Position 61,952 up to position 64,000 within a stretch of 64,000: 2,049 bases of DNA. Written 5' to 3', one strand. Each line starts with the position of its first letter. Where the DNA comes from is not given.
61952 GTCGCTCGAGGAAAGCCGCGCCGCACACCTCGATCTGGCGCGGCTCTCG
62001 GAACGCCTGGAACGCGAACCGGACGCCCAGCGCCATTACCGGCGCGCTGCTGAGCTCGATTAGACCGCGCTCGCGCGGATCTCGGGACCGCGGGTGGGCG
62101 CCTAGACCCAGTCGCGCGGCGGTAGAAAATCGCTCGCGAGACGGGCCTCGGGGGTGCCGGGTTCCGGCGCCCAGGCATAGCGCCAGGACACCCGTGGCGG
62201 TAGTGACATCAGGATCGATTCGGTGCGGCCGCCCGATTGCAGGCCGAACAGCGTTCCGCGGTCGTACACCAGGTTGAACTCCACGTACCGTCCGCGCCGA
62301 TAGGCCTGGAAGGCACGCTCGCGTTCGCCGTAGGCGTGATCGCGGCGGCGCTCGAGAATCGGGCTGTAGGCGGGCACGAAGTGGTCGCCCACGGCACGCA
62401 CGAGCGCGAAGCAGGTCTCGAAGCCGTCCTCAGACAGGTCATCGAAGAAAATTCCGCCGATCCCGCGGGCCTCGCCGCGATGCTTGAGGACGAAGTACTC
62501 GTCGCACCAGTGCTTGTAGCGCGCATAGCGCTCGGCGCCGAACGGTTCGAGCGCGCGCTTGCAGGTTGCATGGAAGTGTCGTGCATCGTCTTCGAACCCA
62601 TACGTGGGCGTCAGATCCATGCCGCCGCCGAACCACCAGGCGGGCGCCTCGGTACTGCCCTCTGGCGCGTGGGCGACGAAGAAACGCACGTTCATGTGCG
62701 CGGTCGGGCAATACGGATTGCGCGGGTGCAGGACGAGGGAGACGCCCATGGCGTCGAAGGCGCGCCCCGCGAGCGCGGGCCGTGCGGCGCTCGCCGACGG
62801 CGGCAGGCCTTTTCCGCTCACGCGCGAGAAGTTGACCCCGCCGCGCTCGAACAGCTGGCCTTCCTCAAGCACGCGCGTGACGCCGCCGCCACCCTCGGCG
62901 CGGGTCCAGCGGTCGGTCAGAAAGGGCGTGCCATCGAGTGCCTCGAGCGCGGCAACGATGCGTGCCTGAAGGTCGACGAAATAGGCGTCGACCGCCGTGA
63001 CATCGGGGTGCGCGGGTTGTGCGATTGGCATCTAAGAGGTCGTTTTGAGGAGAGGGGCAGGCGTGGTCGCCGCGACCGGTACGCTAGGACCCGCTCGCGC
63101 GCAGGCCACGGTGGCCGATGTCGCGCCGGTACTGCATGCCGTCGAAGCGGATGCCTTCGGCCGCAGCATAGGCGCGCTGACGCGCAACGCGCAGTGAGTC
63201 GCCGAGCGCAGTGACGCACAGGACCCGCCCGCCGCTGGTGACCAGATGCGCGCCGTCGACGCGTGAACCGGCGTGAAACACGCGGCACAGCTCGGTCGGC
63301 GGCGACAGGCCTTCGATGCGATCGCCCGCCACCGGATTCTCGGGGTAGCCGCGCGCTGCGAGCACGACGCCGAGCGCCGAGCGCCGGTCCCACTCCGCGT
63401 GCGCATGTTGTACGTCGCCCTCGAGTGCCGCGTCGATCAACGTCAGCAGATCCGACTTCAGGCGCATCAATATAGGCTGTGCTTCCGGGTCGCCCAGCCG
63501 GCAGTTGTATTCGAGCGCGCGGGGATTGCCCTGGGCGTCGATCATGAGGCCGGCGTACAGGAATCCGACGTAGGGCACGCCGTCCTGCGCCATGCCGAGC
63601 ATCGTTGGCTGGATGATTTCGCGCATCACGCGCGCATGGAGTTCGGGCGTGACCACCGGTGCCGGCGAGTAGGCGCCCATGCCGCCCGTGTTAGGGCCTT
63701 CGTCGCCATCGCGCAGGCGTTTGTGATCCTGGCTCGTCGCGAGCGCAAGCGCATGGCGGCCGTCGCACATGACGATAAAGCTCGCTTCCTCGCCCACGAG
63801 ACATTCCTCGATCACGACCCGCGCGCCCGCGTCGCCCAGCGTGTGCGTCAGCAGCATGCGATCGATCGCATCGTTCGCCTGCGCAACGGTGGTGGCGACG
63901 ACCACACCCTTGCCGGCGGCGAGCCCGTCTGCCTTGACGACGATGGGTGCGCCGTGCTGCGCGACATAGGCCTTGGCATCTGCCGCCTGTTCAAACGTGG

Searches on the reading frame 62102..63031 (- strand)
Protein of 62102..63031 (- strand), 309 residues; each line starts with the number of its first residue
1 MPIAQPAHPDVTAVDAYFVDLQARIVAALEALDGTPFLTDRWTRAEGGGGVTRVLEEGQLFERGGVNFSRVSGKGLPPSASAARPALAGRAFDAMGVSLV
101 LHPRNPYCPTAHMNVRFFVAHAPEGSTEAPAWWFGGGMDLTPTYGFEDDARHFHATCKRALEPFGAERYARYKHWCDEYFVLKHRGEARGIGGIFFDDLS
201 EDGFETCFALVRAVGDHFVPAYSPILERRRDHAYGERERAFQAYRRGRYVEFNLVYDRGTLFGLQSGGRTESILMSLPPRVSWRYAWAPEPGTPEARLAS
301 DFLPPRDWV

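Call 47: search_protein_families(library=pfam, proteins=[window:62102-63031:-], max_evalue=0.00001)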
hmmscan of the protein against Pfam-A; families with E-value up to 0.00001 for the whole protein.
window:62102-63031:- (309 aa): 1 family
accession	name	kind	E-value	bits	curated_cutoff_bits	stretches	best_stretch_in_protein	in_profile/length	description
PF01218.23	Coprogen_oxidas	-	3e-129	430.4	31.8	1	14-308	2-295/295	Coproporphyrinogen III oxidase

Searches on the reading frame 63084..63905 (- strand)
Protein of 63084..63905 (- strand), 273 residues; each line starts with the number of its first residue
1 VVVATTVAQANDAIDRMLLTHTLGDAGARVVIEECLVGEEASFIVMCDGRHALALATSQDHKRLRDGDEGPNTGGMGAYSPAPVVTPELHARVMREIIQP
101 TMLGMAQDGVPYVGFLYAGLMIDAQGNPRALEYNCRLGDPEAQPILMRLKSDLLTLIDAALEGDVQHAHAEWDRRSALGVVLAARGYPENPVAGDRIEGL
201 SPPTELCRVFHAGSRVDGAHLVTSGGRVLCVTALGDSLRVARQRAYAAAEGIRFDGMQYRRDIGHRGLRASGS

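Call 47: search_protein_families(library=pfam, proteins=[window:63084-63905:-], max_evalue=0.00001)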
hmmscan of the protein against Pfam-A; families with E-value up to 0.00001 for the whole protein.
window:63084-63905:- (273 aa): 2 families
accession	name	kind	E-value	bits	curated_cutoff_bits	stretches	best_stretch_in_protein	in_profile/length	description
PF01071.24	GARS_A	-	7.2e-52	176.5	27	1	2-142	55-194/194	Phosphoribosylglycinamide synthetase, ATP-grasp (A) domain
PF02843.22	GARS_C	-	5.9e-31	107.1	34.8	1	177-266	1-92/92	Phosphoribosylglycinamide synthetase, C domain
